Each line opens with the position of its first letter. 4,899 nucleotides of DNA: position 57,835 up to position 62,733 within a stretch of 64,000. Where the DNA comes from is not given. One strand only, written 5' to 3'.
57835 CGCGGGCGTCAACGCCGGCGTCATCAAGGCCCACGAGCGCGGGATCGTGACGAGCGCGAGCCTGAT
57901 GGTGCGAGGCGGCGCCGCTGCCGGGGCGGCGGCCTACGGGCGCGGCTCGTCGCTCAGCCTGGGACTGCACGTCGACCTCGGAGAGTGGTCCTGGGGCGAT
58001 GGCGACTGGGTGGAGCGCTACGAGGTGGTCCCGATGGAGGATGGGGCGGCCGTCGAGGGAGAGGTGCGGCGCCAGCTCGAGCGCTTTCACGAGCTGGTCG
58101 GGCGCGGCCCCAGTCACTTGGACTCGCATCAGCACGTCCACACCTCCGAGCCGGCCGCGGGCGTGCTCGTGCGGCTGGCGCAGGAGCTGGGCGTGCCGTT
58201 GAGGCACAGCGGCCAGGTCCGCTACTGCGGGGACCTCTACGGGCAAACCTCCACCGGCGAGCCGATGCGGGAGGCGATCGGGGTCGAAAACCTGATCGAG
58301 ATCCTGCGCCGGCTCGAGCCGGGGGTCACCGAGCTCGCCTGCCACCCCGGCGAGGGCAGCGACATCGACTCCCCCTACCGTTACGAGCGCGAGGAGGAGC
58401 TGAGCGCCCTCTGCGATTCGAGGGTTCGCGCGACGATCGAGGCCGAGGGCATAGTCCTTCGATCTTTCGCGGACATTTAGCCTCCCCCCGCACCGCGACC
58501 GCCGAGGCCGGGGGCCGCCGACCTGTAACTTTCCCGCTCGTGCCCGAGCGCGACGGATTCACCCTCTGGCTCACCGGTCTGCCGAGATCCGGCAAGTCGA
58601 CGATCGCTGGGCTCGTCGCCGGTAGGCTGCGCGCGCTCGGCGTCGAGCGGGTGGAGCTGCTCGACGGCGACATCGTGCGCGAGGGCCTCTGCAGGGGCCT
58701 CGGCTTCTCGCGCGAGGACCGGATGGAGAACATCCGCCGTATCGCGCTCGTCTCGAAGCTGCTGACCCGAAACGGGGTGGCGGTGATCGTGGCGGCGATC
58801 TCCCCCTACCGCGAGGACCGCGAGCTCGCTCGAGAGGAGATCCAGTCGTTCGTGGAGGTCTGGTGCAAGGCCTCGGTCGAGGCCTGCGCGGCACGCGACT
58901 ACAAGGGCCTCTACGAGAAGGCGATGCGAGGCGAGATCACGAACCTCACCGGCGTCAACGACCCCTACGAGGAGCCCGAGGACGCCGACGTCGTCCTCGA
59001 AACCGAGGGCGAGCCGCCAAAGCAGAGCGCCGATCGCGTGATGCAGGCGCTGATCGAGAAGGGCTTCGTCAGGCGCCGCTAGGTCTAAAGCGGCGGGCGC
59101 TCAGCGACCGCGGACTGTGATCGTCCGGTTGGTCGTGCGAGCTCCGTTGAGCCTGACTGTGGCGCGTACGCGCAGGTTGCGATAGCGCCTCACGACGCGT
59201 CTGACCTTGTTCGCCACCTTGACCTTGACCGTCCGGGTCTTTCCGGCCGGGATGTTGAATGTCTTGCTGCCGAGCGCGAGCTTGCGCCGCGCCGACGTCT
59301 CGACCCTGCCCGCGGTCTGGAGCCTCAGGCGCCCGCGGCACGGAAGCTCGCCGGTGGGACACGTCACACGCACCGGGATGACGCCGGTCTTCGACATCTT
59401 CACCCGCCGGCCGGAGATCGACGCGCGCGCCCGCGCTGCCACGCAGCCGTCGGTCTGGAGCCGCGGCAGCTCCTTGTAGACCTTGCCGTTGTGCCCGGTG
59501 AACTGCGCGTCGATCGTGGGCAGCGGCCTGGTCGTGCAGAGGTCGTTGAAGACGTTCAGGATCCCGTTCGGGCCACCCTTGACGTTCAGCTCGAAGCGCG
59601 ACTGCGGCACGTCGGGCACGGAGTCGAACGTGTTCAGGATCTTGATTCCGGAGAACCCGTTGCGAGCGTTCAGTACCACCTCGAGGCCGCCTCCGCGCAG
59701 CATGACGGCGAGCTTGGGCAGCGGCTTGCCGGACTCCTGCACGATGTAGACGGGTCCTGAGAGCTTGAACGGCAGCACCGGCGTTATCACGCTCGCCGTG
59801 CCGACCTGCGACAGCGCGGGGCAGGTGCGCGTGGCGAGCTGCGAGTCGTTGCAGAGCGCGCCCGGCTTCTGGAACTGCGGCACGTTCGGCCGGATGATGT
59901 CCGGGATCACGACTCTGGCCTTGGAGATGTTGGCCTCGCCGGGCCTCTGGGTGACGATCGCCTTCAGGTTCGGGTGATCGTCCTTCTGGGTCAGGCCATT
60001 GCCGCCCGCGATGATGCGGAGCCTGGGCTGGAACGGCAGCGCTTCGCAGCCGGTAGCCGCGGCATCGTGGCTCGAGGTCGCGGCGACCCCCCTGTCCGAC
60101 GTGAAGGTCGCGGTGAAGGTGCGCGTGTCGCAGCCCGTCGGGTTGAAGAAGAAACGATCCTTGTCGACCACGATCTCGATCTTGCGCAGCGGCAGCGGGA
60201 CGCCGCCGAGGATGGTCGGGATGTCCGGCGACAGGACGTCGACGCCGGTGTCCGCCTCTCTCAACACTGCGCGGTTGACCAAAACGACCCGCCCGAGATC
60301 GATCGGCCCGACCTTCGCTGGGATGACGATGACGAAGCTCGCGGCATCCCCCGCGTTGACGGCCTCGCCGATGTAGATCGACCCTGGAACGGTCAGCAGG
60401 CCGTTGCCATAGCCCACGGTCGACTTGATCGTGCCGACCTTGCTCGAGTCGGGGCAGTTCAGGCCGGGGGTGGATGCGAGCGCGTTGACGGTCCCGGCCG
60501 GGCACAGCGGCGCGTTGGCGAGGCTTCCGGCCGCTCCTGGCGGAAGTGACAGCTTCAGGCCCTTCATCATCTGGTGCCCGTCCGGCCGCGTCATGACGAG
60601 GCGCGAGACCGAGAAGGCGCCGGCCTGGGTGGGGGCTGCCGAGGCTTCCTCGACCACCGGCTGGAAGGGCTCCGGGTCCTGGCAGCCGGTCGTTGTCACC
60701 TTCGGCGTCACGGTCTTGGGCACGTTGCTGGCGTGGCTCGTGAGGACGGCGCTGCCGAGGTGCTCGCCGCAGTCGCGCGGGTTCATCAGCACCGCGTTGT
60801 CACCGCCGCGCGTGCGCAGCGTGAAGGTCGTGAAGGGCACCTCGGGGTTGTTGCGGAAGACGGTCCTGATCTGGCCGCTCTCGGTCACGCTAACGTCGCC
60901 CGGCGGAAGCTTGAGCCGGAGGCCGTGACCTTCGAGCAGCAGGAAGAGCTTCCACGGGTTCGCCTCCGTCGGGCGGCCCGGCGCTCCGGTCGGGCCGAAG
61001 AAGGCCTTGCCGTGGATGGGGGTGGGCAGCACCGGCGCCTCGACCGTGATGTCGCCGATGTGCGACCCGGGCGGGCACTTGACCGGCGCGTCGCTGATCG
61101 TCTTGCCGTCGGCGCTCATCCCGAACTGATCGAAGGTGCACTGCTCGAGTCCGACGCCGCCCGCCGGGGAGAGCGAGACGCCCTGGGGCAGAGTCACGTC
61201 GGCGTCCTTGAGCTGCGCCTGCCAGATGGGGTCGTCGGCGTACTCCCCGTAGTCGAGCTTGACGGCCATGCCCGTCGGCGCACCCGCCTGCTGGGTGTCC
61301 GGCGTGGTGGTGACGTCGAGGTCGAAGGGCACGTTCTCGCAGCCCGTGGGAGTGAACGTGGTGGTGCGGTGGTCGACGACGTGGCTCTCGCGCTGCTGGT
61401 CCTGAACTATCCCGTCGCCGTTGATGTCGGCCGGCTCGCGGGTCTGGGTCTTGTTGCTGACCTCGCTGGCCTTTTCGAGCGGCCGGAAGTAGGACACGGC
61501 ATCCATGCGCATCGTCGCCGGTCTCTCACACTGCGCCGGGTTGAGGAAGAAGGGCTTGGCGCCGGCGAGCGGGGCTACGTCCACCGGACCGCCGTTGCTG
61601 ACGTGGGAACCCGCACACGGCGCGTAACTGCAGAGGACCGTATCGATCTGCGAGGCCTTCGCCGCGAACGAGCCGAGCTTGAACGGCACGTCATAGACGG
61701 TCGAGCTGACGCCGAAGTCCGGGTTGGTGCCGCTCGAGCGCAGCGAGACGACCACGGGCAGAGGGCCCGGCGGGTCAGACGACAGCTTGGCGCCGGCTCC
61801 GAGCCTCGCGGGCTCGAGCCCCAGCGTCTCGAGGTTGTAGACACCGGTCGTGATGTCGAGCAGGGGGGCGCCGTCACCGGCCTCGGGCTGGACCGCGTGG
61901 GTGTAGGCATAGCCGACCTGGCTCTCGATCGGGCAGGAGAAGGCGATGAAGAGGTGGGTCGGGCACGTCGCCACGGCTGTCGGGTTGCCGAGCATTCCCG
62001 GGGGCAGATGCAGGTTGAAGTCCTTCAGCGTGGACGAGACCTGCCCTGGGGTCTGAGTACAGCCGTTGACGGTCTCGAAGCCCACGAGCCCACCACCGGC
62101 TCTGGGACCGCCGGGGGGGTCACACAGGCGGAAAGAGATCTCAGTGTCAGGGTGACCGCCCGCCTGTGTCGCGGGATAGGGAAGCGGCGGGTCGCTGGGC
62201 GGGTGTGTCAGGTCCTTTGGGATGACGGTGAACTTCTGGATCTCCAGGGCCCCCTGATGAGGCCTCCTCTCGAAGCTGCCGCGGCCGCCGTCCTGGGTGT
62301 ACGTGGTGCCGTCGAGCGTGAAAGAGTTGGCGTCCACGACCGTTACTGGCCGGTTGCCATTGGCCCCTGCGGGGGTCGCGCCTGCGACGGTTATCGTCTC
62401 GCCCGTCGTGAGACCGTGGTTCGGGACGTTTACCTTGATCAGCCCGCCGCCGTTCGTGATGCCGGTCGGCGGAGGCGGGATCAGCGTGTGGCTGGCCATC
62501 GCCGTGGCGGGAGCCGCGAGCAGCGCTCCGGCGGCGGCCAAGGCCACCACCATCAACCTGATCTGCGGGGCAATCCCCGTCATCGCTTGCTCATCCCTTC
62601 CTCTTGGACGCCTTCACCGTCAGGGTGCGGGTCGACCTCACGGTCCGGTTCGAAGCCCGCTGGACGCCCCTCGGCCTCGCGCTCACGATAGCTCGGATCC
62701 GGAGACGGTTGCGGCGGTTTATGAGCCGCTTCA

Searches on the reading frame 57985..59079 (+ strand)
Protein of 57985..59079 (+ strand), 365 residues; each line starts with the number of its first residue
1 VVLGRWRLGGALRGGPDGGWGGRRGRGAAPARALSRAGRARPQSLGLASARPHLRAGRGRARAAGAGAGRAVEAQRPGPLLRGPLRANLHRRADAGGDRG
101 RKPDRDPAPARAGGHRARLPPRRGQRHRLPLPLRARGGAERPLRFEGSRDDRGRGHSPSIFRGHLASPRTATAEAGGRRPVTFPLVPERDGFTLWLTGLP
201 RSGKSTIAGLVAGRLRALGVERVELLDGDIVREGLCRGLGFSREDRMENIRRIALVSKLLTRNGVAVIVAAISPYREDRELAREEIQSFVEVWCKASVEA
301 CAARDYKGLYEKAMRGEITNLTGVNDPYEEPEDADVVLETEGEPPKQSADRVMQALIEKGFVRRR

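Call 12: search_protein_families(library=ncbifam, proteins=[window:57985-59079:+], max_evalue=0.01)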
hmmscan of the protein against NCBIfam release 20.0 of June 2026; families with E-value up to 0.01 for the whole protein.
window:57985-59079:+ (365 aa): 8 families
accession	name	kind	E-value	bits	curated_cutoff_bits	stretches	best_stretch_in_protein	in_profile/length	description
NF002059.0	PRK00889.1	subfamily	8e-63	211.3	244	1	189-362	3-175/177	adenylyl-sulfate kinase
NF004040.0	PRK05537.1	equivalog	6.2e-60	203.2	669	1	188-363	393-571/572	bifunctional sulfate adenylyltransferase/adenylylsulfate kinase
TIGR00455.1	apsK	equivalog_domain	5.5e-59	198.9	138.7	1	188-356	15-184/184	adenylyl-sulfate kinase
NF004035.0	PRK05506.1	subfamily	1.3e-53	182.2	715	1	190-359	459-629/632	bifunctional sulfate adenylyltransferase subunit 1/adenylylsulfate kinase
NF003013.0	PRK03846.1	subfamily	6.8e-52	176.1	163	1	190-362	27-200/202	adenylyl-sulfate kinase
NF004041.0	PRK05541.1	subfamily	1.8e-33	116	127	1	191-356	7-170/176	adenylyl-sulfate kinase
TIGR03574.1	selen_PSTK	equivalog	0.00018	21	290.5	1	195-305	3-113/249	L-seryl-tRNA(Sec) kinase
TIGR01313.1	therm_gnt_kin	subfamily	0.0029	17.4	113.75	1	196-304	3-111/164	gluconokinase, GntK/IdnK-type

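Call 34: search_protein_families(library=pfam, proteins=[window:57985-59079:+], max_evalue=10)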
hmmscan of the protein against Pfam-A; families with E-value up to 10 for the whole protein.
window:57985-59079:+ (365 aa): 5 families
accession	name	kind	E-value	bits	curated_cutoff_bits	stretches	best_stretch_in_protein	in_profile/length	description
PF01583.26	APS_kinase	-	1.9e-56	190.8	21.1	1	191-338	2-151/152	Adenylylsulphate kinase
PF13671.12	AAA_33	-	0.0029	18.3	27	1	195-304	3-114/143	AAA domain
PF13238.12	AAA_18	-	0.013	16.4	29.4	1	196-258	3-62/128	AAA domain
PF08433.16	KTI12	-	0.015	15.3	22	1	196-313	6-124/271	Chromatin associated protein KTI12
PF24883.2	NPHP3_N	-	0.12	13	24.8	1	192-217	23-48/164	Nephrocystin 3, N-terminal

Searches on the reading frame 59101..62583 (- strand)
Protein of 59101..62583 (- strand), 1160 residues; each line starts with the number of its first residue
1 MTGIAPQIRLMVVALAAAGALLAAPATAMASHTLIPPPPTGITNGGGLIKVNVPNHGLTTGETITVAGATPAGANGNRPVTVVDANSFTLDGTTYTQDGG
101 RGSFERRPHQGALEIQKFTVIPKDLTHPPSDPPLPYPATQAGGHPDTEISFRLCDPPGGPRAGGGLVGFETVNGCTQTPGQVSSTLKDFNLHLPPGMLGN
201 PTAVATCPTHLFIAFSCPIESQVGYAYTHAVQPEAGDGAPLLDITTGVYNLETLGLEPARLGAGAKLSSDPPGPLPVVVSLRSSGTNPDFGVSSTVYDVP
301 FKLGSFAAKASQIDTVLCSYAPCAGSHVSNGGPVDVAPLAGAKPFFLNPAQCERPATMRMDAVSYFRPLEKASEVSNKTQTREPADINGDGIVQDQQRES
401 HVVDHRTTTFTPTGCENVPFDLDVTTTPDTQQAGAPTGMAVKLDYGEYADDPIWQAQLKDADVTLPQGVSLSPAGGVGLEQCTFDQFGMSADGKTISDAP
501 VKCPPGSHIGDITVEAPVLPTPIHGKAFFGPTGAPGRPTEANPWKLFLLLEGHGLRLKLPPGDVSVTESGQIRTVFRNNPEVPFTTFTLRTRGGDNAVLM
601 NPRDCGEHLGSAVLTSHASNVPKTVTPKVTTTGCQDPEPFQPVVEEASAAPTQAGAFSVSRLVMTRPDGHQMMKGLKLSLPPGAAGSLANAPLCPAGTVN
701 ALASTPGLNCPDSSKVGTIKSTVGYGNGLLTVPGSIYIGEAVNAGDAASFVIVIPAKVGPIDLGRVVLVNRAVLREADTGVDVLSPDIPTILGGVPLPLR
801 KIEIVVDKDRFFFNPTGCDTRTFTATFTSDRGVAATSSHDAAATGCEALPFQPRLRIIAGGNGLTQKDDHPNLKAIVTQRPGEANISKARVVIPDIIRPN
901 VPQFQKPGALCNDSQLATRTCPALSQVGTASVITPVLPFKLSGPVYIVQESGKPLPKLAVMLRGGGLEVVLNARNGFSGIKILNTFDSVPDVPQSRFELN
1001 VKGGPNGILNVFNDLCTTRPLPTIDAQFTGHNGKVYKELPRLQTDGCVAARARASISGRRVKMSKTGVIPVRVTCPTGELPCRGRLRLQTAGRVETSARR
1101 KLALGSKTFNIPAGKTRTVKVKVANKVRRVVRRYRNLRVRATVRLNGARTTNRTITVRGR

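Call 34: search_protein_families(library=pfam, proteins=[window:59101-62583:-], max_evalue=10)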
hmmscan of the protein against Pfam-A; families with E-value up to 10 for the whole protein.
window:59101-62583:- (1160 aa): 2 families
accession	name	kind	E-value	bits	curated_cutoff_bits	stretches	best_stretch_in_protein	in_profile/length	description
PF12195.14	End_beta_barrel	-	0.008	16.6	35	1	48-90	18-61/83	Beta barrel domain of bacteriophage endosialidase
PF03551.20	PadR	-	0.18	12.2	27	1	1029-1062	28-61/75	Transcriptional regulator PadR-like family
